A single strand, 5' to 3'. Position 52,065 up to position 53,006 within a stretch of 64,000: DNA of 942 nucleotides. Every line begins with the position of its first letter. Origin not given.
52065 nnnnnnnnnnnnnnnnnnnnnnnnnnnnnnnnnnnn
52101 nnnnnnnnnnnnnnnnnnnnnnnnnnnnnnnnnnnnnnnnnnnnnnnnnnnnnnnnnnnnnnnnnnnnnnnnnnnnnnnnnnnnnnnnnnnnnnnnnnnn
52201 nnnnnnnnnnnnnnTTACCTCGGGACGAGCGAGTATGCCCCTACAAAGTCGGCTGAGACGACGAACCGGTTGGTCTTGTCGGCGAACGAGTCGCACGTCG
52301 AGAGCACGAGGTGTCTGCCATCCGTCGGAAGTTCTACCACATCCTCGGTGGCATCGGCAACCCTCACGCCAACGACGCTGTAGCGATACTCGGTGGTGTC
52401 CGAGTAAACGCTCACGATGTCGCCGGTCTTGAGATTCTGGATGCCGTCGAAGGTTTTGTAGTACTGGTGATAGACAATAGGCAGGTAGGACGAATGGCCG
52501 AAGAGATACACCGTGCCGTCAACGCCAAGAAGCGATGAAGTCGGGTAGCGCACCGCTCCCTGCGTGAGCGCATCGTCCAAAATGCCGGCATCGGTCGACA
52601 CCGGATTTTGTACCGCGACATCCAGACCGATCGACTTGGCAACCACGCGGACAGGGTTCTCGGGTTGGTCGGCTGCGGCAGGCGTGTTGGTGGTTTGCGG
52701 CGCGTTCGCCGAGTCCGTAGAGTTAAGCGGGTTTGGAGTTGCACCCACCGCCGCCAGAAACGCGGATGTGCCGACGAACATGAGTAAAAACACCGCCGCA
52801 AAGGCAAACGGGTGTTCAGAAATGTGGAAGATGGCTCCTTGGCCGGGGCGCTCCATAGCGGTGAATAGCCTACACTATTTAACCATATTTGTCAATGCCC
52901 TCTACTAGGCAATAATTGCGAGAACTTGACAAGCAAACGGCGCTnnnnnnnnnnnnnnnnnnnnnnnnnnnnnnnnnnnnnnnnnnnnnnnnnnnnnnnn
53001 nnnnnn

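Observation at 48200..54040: Lower-GC accessory island encoding a sortase and a set of secreted or surface proteins: candidate cell-surface or adhesion system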

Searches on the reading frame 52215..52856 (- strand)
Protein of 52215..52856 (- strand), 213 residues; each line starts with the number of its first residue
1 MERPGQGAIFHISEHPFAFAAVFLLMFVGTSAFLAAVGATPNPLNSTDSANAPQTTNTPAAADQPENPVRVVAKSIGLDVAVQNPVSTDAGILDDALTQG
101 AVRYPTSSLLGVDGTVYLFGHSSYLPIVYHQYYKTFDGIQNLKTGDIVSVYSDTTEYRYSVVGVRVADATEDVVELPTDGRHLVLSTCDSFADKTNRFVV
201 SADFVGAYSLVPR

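Call 3: search_protein_families(library=pfam, proteins=[window:52215-52856:-], max_evalue=0.1)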
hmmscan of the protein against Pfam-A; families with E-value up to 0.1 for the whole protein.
window:52215-52856:- (213 aa): 1 family
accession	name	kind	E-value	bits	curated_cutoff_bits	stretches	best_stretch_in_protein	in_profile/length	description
PF04203.18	Sortase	-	2e-17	63.6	26.6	1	77-203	7-123/125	Sortase domain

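Call 12: search_protein_families(library=ncbifam, proteins=[window:52215-52856:-], max_evalue=0.1)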
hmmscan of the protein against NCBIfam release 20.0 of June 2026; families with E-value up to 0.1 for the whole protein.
window:52215-52856:- (213 aa): 6 families
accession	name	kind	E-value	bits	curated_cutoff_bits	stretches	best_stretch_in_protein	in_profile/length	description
NF058671.1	sortase_SrtD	exception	4.6e-08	32.9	140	1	89-203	79-186/187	class D sortase, LPxTATN-specific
NF033746.1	class_D_sortase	subfamily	8.4e-08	32.1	165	1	90-203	26-132/135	class D sortase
TIGR01076.1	sortase_fam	subfamily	5.9e-07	29.4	39.35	1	90-202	16-125/136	sortase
NF033747.1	class_E_sortase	subfamily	1.1e-06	28.6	160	1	52-205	55-206/211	class E sortase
TIGR03784.1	marine_sortase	equivalog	4.7e-06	26.3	158.25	1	136-202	103-174/174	class GN sortase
NF033745.1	class_C_sortase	subfamily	0.0015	18.3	160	1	95-202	114-218/220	class C sortase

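Call 26: search_solved_structures(query=window:52215-52856:-, max_evalue=0.01, show_alignments=2)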
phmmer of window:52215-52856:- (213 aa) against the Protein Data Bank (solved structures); distinct sequences matched with E-value up to 0.01: 2.
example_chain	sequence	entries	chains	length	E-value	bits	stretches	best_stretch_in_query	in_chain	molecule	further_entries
2kw8_A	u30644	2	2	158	3.1e-08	36.6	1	99-207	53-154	LPXTG-site transpeptidase family protein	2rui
5hu4_A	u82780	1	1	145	0.0017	21.2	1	133-203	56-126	Cysteine protease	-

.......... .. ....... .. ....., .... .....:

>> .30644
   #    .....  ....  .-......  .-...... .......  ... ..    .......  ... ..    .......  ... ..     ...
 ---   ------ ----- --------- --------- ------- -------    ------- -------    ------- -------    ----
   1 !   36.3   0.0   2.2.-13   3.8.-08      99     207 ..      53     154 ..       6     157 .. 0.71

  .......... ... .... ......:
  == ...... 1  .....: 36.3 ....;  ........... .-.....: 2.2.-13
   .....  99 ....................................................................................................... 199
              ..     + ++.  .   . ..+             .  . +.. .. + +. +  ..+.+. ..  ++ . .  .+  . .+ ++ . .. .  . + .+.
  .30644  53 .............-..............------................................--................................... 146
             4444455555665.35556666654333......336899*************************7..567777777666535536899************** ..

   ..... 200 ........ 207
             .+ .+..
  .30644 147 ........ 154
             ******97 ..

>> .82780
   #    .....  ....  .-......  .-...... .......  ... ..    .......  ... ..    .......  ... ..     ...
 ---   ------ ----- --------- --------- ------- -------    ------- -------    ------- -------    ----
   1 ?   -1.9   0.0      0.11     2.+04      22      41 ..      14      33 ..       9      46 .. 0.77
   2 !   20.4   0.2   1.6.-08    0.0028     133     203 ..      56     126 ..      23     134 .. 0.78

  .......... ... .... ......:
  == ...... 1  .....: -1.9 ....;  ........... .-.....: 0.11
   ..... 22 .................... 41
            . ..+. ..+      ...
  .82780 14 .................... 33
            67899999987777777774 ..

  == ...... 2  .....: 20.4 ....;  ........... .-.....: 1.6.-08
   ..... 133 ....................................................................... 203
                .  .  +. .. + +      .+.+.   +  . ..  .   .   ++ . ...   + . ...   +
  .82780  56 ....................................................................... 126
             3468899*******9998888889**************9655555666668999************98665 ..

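Call 70: find_homologous_proteins(query=window:52215-52856:-, max_evalue=0.001)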
Query window:52215-52856:- (213 aa): 1089 proteins with E <= 0.001 among 1440 candidates; the best 120 are listed.
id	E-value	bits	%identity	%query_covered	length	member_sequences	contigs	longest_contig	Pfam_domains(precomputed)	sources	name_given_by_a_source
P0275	3.9e-135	466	100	100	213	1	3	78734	PF04203.19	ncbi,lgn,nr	ncbi:MAG: sortase [Patescibacteria group bacterium]|nr:sortase [Patescibacteria group bacterium]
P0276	8.4e-109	380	84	99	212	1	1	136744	PF04203.19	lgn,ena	-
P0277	2.2e-101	356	79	99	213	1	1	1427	PF04203.19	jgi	jgi:LPXTG-site transpeptidase (sortase) family protein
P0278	7.8e-97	341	77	99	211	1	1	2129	PF04203.19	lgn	-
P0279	1.4e-96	340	73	98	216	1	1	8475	PF04203.19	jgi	jgi:LPXTG-site transpeptidase (sortase) family protein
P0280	1.1e-83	298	68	99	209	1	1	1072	PF04203.19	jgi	jgi:LPXTG-site transpeptidase (sortase) family protein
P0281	1.9e-83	297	66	99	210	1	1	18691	PF04203.19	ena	-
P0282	1.9e-82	294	65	98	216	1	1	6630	PF04203.19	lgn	-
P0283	9.5e-82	291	67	96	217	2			PF04203.19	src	-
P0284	1.2e-81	291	66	96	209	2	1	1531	PF04203.19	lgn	-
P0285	2.7e-81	290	66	98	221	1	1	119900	PF04203.19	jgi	jgi:LPXTG-site transpeptidase (sortase) family protein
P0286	2.7e-81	290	65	96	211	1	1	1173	PF04203.19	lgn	-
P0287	1.3e-80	288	66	96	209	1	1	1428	PF04203.19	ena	-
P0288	4.1e-80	286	64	96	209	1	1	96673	PF04203.19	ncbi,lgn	-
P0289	6.7e-80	285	63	99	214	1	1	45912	PF04203.19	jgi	jgi:LPXTG-site transpeptidase (sortase) family protein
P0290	1.4e-79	284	64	99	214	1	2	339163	PF04203.19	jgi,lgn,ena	-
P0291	1.9e-79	284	62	100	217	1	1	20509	PF04203.19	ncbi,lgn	-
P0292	2.8e-79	283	65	98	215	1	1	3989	PF04203.19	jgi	jgi:LPXTG-site transpeptidase (sortase) family protein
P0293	9.1e-79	282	64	98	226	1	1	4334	PF04203.19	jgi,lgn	jgi:LPXTG-site transpeptidase (sortase) family protein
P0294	1.3e-78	281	62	99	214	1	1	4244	PF04203.19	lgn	-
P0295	1.9e-78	281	64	98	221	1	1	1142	PF04203.19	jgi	jgi:LPXTG-site transpeptidase (sortase) family protein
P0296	2.1e-78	280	66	96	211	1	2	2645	PF04203.19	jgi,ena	-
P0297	3.7e-78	280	62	99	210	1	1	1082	PF04203.19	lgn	-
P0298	5.0e-78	279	66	96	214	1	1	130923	PF04203.19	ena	-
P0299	7.7e-78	279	64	99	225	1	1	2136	PF04203.19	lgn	-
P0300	1.2e-77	278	65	96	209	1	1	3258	PF04203.19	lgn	-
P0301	2.3e-77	277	63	99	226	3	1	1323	PF04203.19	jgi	jgi:LPXTG-site transpeptidase (sortase) family protein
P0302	4.4e-77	276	62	99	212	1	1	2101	PF04203.19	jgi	jgi:LPXTG-site transpeptidase (sortase) family protein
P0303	2.6e-76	274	62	98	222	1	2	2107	PF04203.19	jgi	jgi:LPXTG-site transpeptidase (sortase) family protein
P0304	2.7e-76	274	62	99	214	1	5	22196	PF04203.19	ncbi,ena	-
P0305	4.2e-76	273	63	96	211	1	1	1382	PF04203.19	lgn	-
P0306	5.3e-76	273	65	92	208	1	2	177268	PF04203.19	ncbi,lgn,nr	ncbi:MAG TPA: sortase [Candidatus Paceibacterota bacterium]|nr:sortase [Candidatus Paceibacterota ba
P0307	5.8e-76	273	65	99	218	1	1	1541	PF04203.19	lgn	-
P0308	6.5e-76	272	62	99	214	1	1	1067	PF04203.19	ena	-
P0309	1.5e-75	271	63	98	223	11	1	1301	PF04203.19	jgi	jgi:LPXTG-site transpeptidase (sortase) family protein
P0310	1.6e-75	271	63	96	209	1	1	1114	PF04203.19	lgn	-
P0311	2.0e-75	271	66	91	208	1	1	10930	PF04203.19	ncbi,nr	ncbi:MAG TPA: sortase [Candidatus Paceibacterota bacterium]|nr:sortase [Candidatus Paceibacterota ba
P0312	2.0e-75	271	69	88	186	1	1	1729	PF04203.19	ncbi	-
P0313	2.2e-75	271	63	99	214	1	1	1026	PF04203.19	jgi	jgi:LPXTG-site transpeptidase (sortase) family protein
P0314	3.3e-75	270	64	95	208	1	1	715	PF04203.19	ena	-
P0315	3.3e-75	270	64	96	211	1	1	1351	PF04203.19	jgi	jgi:LPXTG-site transpeptidase (sortase) family protein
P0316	4.4e-75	270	62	99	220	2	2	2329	PF04203.19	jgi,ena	-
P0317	4.9e-75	269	61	99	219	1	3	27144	PF04203.19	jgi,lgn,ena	-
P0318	9.3e-75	269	61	99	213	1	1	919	PF04203.19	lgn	-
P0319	9.5e-75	269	63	99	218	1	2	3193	PF04203.19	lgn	-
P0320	1.2e-74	268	72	84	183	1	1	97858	PF04203.19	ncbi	-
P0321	1.8e-74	268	61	99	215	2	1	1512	PF04203.19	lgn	-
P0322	1.9e-74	268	65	95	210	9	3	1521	PF04203.19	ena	-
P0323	2.9e-74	267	61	99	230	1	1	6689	PF04203.19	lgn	-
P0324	3.0e-74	267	64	96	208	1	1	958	PF04203.19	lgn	-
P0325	5.9e-74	266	63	100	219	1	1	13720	PF04203.19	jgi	jgi:LPXTG-site transpeptidase (sortase) family protein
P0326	6.4e-74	266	62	98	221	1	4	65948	PF04203.19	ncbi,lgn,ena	-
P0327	6.5e-74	266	63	96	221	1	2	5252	PF04203.19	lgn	-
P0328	6.5e-74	266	62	100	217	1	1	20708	PF04203.19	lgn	-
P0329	6.6e-74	266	64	96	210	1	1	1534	PF04203.19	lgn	-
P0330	9.9e-74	265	61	99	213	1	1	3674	PF04203.19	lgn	-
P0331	1.0e-73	265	61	98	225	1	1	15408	PF04203.19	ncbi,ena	ncbi:MAG TPA: sortase [Candidatus Paceibacterota bacterium]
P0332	1.1e-73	265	61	96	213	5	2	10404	PF04203.19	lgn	-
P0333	1.2e-73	265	62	95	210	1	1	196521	PF04203.19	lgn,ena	-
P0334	2.4e-73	264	61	96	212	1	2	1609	PF04203.19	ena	-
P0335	2.5e-73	264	59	97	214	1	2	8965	PF04203.19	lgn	-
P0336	3.9e-73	263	62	98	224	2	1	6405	PF04203.19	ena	-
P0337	4.4e-73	263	61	95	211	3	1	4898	PF04203.19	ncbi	-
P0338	4.9e-73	263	61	96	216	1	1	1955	PF04203.19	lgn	-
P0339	5.3e-73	263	63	96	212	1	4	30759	PF04203.19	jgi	jgi:LPXTG-site transpeptidase (sortase) family protein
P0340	5.4e-73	263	65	91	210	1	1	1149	PF04203.19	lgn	-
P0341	5.4e-73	263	61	96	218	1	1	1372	PF04203.19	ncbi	-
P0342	6.5e-73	263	62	95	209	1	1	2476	PF04203.19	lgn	-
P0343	1.0e-72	262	67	92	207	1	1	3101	PF04203.19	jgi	jgi:LPXTG-site transpeptidase (sortase) family protein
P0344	1.1e-72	262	62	96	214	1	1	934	PF04203.19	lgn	-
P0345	1.5e-72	261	61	98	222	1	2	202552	PF04203.19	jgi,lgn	jgi:LPXTG-site transpeptidase (sortase) family protein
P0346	1.8e-72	261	63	96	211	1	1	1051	PF04203.19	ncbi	-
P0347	2.5e-72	261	66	88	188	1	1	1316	PF04203.19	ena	-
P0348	2.6e-72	261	64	92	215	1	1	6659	PF04203.19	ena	-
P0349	2.8e-72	260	64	96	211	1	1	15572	PF04203.19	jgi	jgi:LPXTG-site transpeptidase (sortase) family protein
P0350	2.9e-72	260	61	96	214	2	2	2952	PF04203.19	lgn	-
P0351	2.9e-72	260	61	97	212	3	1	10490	PF04203.19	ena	-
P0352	3.1e-72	260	63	92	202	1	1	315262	PF04203.19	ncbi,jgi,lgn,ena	jgi:LPXTG-site transpeptidase (sortase) family protein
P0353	3.2e-72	260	60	99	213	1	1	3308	PF04203.19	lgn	-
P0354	3.5e-72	260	66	82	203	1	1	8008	PF04203.19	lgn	-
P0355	3.7e-72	260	59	99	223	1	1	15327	PF04203.19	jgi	jgi:LPXTG-site transpeptidase (sortase) family protein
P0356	3.7e-72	260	60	100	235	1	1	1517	PF04203.19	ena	-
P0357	3.9e-72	260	60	98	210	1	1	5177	PF04203.19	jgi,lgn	-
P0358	8.8e-72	259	62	93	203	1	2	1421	PF04203.19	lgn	-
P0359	9.2e-72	259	65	83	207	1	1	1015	PF04203.19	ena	-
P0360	1.6e-71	258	60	99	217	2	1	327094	PF04203.19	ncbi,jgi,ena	ncbi:MAG: sortase [Candidatus Adlerbacteria bacterium]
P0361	1.6e-71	258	60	98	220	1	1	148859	PF04203.19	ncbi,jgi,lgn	ncbi:MAG: sortase [Minisyncoccia bacterium]|jgi:LPXTG-site transpeptidase (sortase) family protein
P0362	2.0e-71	258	67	91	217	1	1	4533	PF04203.19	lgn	-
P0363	2.3e-71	257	61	99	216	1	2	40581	PF04203.19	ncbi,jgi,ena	-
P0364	2.6e-71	257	61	96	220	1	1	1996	PF04203.19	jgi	jgi:LPXTG-site transpeptidase (sortase) family protein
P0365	3.0e-71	257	61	96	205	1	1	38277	PF04203.19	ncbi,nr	ncbi:MAG: sortase [Patescibacteria group bacterium]|nr:sortase [Patescibacteria group bacterium]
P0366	3.0e-71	257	61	96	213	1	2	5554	PF04203.19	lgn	-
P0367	3.3e-71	257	61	98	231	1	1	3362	PF04203.19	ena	-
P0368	3.9e-71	257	58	96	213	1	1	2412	PF04203.19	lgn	-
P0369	4.4e-71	257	65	90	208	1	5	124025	PF04203.19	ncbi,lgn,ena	-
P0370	4.4e-71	257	61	98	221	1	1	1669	PF04203.19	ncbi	-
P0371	4.8e-71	256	59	98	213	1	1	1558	PF04203.19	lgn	-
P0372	5.8e-71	256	59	96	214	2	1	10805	PF04203.19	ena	-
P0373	5.9e-71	256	62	96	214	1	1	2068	PF04203.19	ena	-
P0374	6.5e-71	256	58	96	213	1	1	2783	PF04203.19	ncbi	-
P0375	6.6e-71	256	61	98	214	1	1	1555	PF04203.19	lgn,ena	-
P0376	6.8e-71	256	65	91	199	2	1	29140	PF04203.19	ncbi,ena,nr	ncbi:MAG: hypothetical protein G01um101456_255 [Parcubacteria group bacterium Gr01-1014_56]|nr:MAG: 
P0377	8.1e-71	256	60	96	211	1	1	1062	PF04203.19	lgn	-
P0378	8.5e-71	256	59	98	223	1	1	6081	PF04203.19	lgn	-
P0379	9.1e-71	256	60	96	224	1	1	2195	PF04203.19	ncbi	-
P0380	1.2e-70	255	59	96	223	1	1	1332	PF04203.19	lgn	-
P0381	1.2e-70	255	62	98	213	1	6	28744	PF04203.19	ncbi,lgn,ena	-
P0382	1.8e-70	255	62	97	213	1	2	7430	PF04203.19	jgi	jgi:LPXTG-site transpeptidase (sortase) family protein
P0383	2.0e-70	254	61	96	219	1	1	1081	PF04203.19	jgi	jgi:LPXTG-site transpeptidase (sortase) family protein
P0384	2.2e-70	254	59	99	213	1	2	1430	PF04203.19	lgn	-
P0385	3.7e-70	254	61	92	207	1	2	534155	PF04203.19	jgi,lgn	-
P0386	3.7e-70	254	57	99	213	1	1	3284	PF04203.19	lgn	-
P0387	3.8e-70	254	58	100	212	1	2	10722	PF04203.19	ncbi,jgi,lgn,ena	-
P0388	4.8e-70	253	59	99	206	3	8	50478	PF04203.19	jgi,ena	-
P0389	5.1e-70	253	59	99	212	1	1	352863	PF04203.19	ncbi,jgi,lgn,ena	jgi:LPXTG-site transpeptidase (sortase) family protein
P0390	5.8e-70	253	60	99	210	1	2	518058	PF04203.19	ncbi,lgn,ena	-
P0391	8.0e-70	252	58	100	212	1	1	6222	PF04203.19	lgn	-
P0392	8.1e-70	252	60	96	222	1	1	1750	PF04203.19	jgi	jgi:LPXTG-site transpeptidase (sortase) family protein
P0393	9.7e-70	252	61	96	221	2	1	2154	PF04203.19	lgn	-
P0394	1.4e-69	252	58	99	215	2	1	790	PF04203.19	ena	-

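Call 79: predict_structure(alignment_id=A3)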
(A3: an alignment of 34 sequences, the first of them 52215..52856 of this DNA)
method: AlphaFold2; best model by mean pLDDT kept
length: 213 residues; sequences in the alignment: 34
mean_pLDDT: 87.2   pTM: 0.73
mean pLDDT of the five models: 87.2, 84.4, 83.3, 82.7, 81.5
residues with pLDDT >= 90: 133; 70-90: 48; 50-70: 29; < 50: 3
segments of 3 or more residues with pLDDT < 50: 45-47
pLDDT, mean of each block of 10 residues (from residue 1): 73 93 97 87 55 82 94 94 95 91 96 96 73 84 97 97 87 86 87 74 97 79
secondary structure, 60 per line:
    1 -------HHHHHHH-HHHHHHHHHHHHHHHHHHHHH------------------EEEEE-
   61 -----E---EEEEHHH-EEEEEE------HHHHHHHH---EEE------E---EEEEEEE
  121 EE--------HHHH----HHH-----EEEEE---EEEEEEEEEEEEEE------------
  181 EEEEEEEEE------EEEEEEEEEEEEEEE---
elements in order: H8-14 H16-36 E55-59 E70-73 E78-83 H90-97 E101-103 E114-122 H131-134 E147-151 E155-168 E181-189 E196-210
